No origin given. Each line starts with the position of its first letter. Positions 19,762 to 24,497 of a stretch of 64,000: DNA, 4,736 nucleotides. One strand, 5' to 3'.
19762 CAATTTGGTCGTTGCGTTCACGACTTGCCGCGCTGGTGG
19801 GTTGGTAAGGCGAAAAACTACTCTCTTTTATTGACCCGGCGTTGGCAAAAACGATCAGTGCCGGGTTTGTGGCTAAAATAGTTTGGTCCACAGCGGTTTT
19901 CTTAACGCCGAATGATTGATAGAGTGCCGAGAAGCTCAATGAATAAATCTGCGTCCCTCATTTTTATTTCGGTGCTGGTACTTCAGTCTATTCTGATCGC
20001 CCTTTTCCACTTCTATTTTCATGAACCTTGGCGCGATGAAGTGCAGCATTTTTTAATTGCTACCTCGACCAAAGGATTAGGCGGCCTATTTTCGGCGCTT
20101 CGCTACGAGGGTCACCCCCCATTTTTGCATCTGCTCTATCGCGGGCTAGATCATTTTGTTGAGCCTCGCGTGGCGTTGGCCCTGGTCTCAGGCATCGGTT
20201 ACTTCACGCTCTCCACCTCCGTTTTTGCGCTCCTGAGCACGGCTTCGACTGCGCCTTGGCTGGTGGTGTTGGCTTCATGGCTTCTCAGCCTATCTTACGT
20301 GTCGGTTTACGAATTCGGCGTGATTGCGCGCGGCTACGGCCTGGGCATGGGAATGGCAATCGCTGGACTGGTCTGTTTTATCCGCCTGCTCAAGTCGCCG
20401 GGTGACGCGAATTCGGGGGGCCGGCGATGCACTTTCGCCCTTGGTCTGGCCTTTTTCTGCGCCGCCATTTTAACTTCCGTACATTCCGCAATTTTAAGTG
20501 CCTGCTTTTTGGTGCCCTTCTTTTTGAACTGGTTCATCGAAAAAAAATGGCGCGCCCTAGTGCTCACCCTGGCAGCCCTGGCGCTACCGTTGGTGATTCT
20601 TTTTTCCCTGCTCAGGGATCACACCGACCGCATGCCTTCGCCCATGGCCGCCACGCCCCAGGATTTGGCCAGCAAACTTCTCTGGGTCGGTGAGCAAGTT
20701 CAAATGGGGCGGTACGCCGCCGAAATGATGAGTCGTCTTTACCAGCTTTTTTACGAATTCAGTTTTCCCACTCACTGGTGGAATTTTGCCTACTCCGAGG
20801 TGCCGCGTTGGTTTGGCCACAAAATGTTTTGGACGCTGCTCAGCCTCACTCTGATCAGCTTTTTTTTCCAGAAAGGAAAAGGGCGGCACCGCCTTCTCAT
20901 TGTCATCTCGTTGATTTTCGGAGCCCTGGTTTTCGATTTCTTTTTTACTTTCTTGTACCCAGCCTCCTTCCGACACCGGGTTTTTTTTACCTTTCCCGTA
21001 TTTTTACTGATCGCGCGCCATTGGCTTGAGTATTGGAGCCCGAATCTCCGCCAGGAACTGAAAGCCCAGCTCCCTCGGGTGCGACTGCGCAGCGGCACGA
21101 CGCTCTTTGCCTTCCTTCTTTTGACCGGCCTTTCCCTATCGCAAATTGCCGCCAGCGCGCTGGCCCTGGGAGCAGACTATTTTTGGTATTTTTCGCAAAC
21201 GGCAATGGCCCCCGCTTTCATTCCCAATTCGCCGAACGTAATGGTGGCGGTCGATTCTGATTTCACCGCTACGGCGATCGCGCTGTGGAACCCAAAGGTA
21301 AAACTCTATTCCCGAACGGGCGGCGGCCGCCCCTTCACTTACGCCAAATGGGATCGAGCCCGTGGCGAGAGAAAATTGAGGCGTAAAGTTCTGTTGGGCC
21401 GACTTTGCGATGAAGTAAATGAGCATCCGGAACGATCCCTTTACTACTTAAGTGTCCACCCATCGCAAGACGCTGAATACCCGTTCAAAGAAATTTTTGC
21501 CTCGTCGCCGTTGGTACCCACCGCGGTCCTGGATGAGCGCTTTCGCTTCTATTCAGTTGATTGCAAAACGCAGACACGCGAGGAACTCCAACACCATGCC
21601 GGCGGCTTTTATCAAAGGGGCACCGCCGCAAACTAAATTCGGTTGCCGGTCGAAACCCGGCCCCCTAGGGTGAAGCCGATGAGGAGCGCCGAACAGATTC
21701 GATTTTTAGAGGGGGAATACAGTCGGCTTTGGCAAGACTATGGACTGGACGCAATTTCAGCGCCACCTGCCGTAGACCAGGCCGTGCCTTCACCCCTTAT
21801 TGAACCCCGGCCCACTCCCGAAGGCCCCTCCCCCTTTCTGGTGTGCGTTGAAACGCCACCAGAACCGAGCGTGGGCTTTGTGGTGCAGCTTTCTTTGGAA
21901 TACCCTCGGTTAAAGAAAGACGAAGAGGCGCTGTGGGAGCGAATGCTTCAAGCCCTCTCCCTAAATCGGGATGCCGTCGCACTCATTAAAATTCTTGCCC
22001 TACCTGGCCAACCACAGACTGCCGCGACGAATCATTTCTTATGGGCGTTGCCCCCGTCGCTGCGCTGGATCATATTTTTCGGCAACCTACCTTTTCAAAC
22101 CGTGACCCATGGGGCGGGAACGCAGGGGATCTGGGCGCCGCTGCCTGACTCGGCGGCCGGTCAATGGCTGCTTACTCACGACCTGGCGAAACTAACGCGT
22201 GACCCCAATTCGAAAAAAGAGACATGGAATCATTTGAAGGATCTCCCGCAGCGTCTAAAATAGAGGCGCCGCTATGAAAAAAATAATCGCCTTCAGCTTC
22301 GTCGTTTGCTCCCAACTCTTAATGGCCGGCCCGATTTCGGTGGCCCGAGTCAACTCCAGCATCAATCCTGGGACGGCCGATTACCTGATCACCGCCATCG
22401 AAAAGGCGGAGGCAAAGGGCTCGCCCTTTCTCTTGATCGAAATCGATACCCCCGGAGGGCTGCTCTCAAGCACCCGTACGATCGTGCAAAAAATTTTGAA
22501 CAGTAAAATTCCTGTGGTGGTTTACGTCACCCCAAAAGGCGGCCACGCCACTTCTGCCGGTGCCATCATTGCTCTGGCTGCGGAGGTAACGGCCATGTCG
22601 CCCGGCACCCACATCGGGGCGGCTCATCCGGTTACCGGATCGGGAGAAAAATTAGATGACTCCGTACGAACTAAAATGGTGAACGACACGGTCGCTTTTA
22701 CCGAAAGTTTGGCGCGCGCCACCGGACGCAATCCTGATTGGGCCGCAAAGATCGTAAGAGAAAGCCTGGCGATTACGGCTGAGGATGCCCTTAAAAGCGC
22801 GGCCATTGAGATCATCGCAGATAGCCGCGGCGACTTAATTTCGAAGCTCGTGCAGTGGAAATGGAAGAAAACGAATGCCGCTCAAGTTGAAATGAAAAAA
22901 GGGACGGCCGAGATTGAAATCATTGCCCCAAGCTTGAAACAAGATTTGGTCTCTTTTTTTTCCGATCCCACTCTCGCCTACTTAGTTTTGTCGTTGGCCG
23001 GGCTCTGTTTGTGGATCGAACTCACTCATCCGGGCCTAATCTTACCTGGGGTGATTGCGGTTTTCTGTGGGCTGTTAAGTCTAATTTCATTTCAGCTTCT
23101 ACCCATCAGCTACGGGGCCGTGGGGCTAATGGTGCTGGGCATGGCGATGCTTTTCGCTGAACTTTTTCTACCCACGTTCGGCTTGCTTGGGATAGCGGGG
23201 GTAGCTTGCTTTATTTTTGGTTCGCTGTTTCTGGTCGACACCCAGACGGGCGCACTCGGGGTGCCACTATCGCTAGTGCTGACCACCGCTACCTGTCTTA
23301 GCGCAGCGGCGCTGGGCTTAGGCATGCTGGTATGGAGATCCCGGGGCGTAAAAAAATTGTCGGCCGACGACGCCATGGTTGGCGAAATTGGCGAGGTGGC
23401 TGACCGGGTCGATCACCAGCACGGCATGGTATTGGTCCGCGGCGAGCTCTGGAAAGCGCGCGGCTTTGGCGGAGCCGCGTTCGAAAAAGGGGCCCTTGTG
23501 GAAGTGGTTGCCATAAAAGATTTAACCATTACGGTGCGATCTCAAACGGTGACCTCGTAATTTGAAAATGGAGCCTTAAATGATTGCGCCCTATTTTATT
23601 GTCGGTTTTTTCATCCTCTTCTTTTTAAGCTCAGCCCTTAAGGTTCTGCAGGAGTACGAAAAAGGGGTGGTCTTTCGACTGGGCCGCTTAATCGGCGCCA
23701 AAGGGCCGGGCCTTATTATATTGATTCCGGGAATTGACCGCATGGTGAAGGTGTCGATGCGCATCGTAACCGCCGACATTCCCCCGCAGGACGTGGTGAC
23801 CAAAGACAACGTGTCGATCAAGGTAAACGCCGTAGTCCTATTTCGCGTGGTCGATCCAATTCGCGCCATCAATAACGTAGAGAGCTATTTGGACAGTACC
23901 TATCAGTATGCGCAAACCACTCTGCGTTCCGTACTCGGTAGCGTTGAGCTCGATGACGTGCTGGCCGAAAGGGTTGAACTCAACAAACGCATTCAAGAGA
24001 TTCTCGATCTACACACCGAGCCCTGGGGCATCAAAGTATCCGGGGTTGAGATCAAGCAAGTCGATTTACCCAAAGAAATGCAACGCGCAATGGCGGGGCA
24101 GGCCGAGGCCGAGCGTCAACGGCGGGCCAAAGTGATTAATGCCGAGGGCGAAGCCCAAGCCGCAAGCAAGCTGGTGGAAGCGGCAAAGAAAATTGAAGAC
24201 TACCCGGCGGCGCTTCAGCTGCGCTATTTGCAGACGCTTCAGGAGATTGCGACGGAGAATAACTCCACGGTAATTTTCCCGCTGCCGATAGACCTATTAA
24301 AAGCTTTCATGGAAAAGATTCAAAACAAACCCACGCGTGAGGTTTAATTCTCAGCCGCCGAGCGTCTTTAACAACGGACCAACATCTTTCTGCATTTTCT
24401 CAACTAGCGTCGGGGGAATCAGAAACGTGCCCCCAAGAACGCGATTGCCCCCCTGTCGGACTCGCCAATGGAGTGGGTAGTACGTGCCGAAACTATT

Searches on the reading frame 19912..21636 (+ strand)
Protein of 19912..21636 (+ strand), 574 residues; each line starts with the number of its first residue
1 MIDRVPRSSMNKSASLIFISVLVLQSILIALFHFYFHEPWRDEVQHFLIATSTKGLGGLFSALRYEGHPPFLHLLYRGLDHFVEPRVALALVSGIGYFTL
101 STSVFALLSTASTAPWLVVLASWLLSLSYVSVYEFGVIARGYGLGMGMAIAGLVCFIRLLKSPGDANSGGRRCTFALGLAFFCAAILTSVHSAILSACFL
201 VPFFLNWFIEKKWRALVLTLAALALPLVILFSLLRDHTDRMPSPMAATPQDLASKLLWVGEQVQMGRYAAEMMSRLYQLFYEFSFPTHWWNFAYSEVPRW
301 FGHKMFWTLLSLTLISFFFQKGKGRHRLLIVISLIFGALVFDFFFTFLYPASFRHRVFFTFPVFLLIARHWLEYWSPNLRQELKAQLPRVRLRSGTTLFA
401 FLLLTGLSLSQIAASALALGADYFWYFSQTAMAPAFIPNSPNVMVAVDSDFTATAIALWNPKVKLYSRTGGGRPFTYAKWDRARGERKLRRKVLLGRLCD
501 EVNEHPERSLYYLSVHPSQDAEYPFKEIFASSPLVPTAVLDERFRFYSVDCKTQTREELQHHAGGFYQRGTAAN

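Call 9: search_protein_families(library=pfam, proteins=[window:19912-21636:+], max_evalue=0.001)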
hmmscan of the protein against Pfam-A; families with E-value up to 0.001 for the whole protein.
window:19912-21636:+ (574 aa): 1 family
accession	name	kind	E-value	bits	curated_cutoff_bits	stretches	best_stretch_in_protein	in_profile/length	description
PF04932.20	Wzy_C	-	0.00021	21.5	31.7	1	179-246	4-71/149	O-Antigen ligase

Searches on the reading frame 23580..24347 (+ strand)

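Call 44: search_protein_families(library=pfam, proteins=[window:23580-24347:+], max_evalue=0.0001)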
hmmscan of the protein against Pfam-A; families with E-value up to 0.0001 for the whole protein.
window:23580-24347:+ (255 aa): 1 family
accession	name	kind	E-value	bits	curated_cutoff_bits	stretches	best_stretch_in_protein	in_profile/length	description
PF01145.31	Band_7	-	3.4e-39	135.1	23.6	1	22-192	2-176/176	SPFH domain / Band 7 family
